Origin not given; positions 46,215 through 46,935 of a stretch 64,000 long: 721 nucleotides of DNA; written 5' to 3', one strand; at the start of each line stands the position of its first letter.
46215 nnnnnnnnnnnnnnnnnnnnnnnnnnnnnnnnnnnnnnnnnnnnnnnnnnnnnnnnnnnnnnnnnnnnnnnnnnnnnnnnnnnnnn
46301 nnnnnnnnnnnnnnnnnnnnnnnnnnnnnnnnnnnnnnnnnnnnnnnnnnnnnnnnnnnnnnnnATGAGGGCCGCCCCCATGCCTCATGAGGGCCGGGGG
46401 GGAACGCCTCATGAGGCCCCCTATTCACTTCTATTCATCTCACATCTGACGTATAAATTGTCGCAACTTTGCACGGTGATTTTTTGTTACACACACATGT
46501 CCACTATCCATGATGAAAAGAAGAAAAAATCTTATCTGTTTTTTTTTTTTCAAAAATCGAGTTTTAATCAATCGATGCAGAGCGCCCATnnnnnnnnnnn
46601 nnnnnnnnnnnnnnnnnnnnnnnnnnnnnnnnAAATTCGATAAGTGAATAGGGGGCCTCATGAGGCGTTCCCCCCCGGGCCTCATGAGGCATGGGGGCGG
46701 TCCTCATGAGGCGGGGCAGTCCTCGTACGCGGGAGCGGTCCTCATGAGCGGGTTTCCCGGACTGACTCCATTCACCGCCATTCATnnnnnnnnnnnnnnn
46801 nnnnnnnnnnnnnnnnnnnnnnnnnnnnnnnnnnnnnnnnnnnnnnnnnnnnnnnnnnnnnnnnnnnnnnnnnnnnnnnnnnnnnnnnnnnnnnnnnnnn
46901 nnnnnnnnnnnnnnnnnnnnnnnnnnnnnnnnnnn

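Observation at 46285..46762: Large GC-rich foldback of palindromic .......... subrepeats about 0.75 kb upstream of the ULK4 start codon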

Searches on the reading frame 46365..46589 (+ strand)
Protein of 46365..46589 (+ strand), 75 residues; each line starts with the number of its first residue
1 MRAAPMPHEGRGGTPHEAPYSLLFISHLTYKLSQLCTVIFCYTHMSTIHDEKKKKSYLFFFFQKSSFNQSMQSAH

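Call 19: find_homologous_proteins(query=window:46365-46589:+, max_evalue=0.01)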
Query seq(75 aa): no candidate shares three 5-residue words with the query. No homologue found.

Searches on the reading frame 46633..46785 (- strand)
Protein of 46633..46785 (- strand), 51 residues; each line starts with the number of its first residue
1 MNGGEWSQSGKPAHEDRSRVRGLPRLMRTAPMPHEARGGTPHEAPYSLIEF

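Call 41: search_protein_representatives(protein=window:46633-46785:-)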
Query: 51 residues. Proteins with E-value up to 0.001 (for the whole library): 0; up to 1e-10: 0; up to 1e-30: 0. The best 0 are listed.
